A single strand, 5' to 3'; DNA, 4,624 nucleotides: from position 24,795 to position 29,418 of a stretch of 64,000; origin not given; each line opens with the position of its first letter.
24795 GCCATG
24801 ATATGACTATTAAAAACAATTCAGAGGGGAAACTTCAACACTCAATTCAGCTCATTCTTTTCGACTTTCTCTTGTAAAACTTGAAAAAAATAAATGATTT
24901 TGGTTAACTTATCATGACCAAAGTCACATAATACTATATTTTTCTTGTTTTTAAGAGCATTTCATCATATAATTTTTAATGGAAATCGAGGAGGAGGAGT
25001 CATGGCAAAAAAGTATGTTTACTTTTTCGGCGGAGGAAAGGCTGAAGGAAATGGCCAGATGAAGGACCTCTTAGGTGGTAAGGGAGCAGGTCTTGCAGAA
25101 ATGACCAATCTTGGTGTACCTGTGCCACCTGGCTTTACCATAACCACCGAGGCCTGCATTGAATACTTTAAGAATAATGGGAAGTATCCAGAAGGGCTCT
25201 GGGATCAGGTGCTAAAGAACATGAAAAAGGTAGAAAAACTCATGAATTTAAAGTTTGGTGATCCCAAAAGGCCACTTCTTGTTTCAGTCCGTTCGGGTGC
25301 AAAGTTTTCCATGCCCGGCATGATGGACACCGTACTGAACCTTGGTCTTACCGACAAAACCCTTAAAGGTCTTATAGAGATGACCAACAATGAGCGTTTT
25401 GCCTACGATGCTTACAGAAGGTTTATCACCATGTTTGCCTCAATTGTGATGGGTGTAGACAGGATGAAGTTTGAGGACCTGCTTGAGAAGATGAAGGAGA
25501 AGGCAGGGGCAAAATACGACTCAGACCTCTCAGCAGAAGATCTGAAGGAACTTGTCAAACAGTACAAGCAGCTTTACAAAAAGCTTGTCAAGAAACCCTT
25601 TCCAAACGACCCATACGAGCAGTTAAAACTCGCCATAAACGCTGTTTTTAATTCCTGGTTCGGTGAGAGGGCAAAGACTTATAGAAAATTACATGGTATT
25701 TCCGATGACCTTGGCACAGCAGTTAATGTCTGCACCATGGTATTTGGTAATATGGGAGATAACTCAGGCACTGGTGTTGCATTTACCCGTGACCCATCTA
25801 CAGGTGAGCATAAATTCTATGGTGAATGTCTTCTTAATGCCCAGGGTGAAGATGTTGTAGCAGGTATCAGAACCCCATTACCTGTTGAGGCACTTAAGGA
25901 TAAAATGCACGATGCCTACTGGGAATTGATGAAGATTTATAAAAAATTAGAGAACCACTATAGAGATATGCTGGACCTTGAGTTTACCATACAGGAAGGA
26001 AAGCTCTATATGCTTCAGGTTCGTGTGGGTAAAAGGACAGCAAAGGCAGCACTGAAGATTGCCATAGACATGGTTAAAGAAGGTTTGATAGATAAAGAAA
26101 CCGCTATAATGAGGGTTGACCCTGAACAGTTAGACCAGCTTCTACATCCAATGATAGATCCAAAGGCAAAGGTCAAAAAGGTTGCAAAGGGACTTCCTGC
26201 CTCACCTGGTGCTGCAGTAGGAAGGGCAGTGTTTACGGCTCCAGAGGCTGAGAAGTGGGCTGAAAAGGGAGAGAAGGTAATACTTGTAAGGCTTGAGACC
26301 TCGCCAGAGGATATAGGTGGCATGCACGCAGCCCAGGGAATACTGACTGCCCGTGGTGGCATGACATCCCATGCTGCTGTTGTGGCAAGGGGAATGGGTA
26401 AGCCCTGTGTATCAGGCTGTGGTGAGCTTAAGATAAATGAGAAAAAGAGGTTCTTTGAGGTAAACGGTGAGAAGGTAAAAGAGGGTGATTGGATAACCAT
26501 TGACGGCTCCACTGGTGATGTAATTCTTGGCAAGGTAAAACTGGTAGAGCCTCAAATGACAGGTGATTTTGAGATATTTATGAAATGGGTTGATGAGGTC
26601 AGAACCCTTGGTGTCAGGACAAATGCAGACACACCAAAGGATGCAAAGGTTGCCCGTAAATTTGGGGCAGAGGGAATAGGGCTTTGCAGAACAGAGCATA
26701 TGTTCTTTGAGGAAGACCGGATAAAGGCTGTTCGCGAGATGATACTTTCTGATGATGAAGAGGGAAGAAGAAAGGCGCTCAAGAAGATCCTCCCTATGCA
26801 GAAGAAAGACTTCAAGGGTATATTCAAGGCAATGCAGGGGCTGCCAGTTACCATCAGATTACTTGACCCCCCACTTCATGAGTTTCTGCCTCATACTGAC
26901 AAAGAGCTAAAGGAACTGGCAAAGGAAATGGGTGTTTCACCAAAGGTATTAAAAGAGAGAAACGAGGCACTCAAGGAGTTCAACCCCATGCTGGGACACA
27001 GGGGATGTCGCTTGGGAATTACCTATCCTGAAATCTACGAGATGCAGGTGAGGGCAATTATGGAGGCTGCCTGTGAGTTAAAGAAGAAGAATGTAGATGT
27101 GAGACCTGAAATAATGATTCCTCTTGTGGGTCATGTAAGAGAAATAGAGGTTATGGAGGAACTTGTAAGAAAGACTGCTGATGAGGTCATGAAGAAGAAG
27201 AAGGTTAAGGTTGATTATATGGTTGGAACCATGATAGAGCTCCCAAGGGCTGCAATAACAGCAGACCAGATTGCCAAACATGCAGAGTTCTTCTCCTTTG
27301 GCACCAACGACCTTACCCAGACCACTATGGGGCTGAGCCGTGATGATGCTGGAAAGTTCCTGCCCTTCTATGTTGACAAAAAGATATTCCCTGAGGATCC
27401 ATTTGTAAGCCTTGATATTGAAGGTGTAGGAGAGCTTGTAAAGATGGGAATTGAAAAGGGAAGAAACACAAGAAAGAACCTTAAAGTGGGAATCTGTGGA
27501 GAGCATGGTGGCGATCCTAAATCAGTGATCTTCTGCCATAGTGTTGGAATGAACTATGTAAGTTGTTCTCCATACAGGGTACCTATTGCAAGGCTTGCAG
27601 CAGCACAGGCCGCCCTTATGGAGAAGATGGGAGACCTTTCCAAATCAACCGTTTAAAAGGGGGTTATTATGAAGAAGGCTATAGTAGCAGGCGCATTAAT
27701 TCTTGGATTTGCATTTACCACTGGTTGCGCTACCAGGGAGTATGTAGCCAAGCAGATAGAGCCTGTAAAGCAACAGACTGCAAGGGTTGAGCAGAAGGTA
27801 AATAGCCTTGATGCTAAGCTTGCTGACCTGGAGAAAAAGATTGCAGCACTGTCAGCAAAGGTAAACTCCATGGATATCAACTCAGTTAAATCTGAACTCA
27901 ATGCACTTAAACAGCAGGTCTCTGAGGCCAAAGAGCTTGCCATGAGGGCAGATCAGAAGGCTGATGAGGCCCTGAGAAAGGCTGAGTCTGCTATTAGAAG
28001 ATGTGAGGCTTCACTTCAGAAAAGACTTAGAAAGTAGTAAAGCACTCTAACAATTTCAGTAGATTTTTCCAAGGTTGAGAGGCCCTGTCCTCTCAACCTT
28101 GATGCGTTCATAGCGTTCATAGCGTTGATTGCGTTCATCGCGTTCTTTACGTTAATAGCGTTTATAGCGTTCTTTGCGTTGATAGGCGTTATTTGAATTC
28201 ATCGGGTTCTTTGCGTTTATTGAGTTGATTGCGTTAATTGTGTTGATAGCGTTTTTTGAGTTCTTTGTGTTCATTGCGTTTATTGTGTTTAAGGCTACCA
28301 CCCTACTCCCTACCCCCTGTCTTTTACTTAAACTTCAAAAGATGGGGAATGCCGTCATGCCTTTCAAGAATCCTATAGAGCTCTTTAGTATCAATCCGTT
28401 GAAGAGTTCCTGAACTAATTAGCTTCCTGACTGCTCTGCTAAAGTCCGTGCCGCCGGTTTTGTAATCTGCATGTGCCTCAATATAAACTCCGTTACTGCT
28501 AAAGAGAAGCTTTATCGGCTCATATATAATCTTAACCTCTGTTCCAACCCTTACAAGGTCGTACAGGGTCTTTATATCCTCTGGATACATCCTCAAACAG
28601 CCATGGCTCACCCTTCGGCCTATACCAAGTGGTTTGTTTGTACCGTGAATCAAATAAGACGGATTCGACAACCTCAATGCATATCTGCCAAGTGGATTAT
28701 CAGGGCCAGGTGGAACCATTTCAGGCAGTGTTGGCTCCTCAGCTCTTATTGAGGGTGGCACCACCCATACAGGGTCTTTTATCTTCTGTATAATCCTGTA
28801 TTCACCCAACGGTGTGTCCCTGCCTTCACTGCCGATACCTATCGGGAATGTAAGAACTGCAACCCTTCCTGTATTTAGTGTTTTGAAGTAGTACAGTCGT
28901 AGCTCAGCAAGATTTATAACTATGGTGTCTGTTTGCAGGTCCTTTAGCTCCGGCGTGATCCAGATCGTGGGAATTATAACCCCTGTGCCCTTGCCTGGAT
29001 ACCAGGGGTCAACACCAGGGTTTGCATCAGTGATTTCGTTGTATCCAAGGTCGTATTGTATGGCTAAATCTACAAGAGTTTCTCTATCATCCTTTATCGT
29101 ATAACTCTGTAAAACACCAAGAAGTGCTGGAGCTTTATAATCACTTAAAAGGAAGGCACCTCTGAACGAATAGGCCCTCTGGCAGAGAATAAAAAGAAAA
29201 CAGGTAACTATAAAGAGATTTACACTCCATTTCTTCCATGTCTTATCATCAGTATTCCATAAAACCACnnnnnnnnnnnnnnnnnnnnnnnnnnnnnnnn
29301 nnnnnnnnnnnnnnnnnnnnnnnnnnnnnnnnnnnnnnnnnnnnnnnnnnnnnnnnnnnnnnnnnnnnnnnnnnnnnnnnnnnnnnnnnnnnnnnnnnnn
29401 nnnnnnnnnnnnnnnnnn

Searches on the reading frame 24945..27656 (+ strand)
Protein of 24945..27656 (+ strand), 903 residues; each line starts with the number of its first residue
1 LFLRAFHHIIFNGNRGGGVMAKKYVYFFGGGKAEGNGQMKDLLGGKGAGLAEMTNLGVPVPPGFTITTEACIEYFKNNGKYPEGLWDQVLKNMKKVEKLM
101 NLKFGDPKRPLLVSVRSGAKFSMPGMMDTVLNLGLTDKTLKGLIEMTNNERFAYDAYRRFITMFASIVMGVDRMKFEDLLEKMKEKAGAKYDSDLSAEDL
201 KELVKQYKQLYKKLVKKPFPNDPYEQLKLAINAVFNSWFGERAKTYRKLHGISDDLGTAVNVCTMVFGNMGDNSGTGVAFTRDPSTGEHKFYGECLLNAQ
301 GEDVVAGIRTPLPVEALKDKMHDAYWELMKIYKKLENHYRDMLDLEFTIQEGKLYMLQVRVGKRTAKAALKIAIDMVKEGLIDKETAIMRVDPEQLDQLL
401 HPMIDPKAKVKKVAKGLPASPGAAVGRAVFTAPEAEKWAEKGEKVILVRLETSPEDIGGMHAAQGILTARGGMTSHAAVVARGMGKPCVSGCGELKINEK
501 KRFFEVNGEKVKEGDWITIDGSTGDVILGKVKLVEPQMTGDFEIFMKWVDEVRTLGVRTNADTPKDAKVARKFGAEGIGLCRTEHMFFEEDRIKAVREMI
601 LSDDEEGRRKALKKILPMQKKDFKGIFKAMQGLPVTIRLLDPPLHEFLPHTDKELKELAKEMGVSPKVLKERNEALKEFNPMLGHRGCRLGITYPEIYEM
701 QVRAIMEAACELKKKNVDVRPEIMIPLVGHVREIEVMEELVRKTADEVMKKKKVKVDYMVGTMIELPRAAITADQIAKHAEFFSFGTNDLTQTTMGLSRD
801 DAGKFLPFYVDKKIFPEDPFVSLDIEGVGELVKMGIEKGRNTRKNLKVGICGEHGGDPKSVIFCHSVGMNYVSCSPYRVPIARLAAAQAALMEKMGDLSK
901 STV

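Call 85: search_protein_families(library=pfam, proteins=[window:24945-27656:+], max_evalue=0.00001)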
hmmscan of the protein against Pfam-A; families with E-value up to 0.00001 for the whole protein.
window:24945-27656:+ (903 aa): 3 families
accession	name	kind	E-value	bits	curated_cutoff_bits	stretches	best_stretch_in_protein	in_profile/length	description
PF02896.24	PEP-utilizers_C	-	2.7e-86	289.8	22.8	1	540-889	5-291/293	PEP-utilising enzyme, PEP-binding domain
PF01326.24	PPDK_N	-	1.2e-53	183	27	3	87-311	79-217/328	Pyruvate phosphate dikinase, AMP/ATP-binding domain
PF00391.29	PEP-utilizers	-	7.8e-27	93.1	23.1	1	443-524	3-72/72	PEP-utilising enzyme, mobile domain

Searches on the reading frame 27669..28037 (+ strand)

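Call 12: search_protein_families(library=pfam, proteins=[window:27669-28037:+])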
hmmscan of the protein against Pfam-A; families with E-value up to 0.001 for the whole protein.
window:27669-28037:+ (122 aa): 2 families
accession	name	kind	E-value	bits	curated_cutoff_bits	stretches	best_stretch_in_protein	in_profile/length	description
PF23991.1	DUF7310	-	4.6e-05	24.3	40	0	32-67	27-62/83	Coiled-coil region of unknown function (DUF7310)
PF06810.17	Phage_scaffold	-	8.7e-05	23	35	1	29-105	28-102/170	Phage capsid assembly scaffolding protein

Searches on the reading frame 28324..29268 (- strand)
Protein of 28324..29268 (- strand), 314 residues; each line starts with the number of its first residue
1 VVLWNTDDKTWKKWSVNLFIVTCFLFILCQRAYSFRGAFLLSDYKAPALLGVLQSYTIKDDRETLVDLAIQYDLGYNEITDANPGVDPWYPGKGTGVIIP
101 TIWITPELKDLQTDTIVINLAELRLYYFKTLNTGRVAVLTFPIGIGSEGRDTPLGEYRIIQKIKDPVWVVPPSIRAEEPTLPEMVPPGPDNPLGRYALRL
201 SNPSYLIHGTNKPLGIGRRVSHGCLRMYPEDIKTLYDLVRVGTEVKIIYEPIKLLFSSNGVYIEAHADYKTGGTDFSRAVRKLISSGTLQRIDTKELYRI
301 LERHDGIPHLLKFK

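Call 12: search_protein_families(library=pfam, proteins=[window:28324-29268:-])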
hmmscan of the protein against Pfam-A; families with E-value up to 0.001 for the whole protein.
window:28324-29268:- (314 aa): 1 family
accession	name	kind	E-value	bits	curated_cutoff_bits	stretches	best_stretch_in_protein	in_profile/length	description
PF03734.19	YkuD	-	6e-26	92.2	23.4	1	115-247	3-146/146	L,D-transpeptidase catalytic domain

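Call 51: find_encoding_contigs(protein=window:28324-29268:-, flank=2500, max_places=10)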
Protein window:28324-29268:- (314 aa): 2 contigs read that carry it; 2 places shown.
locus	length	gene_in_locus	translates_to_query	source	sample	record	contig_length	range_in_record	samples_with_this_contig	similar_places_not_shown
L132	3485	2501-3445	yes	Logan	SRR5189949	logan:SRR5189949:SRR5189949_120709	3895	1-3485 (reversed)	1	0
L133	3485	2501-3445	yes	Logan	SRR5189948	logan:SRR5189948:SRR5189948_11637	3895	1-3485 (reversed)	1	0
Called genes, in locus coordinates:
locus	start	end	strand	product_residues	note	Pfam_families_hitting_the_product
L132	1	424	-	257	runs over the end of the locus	PF01791:DeoC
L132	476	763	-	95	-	PF01312:Bac_export_2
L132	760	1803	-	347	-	PF02120:Flg_hook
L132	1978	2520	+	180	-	-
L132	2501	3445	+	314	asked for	PF03734:YkuD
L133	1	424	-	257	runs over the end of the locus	PF01791:DeoC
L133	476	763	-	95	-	PF01312:Bac_export_2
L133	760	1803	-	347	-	PF02120:Flg_hook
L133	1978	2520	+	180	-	-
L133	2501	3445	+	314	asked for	PF03734:YkuD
